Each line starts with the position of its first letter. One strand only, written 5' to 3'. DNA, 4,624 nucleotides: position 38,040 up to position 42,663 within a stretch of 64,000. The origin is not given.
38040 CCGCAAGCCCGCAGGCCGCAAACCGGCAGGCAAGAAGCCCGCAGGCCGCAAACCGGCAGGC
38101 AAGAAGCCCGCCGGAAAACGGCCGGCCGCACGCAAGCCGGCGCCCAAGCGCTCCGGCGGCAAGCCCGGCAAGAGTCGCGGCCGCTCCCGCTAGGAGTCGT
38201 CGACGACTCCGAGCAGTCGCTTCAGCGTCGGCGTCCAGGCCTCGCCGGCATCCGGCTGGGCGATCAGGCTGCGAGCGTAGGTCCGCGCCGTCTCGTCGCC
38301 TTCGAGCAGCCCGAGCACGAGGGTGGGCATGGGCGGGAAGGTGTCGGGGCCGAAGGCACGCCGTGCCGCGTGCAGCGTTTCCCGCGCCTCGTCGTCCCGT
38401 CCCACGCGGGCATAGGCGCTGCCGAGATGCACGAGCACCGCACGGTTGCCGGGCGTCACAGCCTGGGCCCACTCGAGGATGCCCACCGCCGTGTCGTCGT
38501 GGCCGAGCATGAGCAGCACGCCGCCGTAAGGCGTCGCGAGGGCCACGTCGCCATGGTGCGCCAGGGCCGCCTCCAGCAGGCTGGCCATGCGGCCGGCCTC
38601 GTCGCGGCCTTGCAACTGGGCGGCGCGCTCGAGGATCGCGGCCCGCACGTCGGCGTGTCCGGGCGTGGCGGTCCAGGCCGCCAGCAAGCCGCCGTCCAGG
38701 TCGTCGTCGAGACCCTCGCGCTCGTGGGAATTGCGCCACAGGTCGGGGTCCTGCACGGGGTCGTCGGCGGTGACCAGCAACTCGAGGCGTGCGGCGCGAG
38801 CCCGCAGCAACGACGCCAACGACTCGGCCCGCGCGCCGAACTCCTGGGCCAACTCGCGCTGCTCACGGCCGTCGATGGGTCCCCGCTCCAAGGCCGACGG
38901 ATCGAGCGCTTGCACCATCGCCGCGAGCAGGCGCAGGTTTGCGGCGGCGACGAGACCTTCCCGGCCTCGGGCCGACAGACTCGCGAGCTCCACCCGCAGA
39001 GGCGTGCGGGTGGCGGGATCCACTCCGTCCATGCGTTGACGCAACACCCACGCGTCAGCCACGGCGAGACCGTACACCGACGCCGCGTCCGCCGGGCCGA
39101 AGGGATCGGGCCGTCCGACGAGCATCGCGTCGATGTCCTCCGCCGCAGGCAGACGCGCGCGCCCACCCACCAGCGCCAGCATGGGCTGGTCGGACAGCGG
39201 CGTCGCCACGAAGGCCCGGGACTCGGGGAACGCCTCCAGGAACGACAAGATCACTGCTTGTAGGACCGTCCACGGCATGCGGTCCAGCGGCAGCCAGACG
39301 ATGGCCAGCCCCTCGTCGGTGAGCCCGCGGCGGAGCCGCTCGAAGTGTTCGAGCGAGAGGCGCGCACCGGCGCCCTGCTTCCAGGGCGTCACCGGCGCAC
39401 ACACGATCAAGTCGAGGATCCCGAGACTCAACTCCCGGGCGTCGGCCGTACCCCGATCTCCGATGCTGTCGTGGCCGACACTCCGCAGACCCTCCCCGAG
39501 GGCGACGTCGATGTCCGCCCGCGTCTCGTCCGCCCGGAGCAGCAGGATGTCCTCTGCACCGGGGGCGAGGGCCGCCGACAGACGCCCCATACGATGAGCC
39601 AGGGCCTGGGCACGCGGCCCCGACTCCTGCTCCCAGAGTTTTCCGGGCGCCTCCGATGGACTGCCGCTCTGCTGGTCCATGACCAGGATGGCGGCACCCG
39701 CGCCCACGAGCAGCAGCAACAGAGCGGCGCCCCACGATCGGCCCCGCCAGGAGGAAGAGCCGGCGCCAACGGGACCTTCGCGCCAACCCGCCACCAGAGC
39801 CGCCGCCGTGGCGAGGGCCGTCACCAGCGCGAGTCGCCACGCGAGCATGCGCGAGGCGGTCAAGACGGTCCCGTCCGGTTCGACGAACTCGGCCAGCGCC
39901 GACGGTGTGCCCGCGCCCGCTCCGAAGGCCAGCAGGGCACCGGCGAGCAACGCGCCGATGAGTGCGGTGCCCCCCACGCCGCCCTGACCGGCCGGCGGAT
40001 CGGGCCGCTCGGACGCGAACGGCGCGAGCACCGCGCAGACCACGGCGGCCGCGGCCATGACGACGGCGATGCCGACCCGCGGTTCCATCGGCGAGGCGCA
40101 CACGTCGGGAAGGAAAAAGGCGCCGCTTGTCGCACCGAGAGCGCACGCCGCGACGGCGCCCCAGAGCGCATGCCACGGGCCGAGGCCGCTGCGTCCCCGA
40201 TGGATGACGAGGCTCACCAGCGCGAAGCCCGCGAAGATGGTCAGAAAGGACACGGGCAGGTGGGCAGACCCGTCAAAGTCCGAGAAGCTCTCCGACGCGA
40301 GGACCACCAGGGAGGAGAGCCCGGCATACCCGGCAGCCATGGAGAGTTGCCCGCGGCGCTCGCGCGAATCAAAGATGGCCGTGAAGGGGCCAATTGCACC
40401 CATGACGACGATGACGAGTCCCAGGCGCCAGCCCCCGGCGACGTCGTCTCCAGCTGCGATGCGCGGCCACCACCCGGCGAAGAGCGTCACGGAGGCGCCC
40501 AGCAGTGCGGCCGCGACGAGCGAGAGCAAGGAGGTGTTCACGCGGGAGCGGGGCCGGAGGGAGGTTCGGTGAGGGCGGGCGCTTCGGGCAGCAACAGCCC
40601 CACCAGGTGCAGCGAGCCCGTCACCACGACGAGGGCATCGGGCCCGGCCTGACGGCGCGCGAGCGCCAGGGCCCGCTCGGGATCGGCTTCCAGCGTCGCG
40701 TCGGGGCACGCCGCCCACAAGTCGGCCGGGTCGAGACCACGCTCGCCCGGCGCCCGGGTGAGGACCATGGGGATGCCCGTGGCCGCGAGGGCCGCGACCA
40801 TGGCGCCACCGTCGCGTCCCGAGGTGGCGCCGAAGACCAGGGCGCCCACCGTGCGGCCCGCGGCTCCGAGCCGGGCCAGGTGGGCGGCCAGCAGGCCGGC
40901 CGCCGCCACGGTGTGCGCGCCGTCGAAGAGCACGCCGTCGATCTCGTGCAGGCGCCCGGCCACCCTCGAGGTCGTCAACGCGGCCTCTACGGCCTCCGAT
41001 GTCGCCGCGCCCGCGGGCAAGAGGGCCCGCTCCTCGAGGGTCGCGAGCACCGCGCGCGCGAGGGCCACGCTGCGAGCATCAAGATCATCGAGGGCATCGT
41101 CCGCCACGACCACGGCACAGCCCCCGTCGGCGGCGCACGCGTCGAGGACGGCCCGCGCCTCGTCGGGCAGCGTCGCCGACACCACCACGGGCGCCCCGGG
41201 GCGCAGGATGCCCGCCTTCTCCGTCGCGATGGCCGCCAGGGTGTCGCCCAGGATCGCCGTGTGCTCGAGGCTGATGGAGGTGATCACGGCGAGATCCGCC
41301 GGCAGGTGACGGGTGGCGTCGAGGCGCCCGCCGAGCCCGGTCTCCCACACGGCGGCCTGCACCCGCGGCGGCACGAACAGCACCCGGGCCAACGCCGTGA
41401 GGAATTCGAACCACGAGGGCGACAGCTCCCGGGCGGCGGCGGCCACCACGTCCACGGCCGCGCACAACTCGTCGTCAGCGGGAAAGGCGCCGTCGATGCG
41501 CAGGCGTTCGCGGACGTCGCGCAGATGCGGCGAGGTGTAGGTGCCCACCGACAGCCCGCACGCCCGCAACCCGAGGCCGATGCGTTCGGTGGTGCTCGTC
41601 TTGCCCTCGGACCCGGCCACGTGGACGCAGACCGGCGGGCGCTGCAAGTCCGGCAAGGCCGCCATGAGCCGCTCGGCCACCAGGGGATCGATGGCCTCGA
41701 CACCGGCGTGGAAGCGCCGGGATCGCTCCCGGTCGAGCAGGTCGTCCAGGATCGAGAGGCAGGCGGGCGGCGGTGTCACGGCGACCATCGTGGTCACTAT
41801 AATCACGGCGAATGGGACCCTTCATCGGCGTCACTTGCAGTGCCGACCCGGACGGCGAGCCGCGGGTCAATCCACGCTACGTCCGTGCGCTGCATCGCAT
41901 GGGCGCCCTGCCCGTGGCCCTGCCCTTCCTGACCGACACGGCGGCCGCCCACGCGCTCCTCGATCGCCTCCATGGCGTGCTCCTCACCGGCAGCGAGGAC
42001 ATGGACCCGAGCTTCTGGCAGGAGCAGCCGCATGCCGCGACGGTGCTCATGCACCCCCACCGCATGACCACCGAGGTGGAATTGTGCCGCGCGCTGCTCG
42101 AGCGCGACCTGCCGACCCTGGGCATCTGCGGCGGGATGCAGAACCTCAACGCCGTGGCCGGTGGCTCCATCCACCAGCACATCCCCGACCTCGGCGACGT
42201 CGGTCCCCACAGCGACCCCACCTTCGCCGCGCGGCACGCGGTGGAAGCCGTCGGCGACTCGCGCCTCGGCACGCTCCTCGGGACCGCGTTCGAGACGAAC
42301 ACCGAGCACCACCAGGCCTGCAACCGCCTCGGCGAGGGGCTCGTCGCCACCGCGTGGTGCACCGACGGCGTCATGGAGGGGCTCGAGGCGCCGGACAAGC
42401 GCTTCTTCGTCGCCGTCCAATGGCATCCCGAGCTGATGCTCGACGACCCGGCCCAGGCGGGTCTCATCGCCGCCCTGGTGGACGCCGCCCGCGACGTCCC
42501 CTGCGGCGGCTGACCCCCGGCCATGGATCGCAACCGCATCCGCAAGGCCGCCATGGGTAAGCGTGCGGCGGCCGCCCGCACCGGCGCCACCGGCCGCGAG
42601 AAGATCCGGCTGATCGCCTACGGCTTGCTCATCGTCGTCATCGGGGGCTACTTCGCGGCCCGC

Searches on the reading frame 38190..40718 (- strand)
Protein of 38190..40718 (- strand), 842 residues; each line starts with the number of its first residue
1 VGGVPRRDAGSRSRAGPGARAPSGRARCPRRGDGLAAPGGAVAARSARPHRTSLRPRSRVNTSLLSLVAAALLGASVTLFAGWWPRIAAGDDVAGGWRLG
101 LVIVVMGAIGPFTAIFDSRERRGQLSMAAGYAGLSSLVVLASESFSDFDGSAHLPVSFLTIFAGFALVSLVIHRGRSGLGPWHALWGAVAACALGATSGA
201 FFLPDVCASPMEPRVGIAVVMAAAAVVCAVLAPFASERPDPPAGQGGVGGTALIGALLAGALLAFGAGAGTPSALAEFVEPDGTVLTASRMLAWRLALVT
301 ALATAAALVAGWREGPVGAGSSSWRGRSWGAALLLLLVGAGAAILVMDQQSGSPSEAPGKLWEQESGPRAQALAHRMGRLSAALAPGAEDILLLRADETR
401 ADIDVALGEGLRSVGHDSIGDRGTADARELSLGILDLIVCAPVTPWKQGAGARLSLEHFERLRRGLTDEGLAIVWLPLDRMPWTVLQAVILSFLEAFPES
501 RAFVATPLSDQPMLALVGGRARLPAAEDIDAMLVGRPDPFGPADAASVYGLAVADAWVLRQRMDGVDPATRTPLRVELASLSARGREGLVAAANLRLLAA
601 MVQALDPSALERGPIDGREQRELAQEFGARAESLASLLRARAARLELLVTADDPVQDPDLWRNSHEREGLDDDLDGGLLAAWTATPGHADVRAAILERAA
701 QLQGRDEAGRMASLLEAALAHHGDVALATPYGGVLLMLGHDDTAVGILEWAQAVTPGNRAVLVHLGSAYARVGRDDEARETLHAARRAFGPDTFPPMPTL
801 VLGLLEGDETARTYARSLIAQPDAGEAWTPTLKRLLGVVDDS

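Call 8: search_protein_families(library=pfam, proteins=[window:38190-40718:-], max_evalue=0.001)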
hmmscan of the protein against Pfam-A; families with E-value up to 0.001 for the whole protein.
window:38190-40718:- (842 aa): 1 family
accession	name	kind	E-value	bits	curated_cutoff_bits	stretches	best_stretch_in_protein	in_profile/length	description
PF14559.12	TPR_19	-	0.00097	19.9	25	0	742-789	8-55/68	Tetratricopeptide repeat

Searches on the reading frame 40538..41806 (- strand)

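Call 49: search_protein_families(library=pfam, proteins=[window:40538-41806:-], max_evalue=0.0001)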
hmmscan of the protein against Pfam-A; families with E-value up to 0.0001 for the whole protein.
window:40538-41806:- (422 aa): 2 families
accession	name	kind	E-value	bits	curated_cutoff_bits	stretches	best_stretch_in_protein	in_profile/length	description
PF02875.26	Mur_ligase_C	-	3.4e-08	34.8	28.4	1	292-398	14-126/127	Mur ligase, glutamate ligase domain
PF08245.18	Mur_ligase_M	-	4.3e-05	24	24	0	63-201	1-110/200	Mur ligase middle domain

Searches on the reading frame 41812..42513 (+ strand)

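Call 49: search_protein_families(library=pfam, proteins=[window:41812-42513:+], max_evalue=0.0001)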
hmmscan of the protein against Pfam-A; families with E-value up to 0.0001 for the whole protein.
window:41812-42513:+ (233 aa): 2 families
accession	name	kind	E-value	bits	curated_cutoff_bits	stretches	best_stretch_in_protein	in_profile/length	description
PF07722.19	Peptidase_C26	-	2.8e-52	178.1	20.5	1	17-207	23-219/219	Peptidase C26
PF00117.34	GATase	-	5.7e-16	59.2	22.8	1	81-211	54-176/190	Glutamine amidotransferase class-I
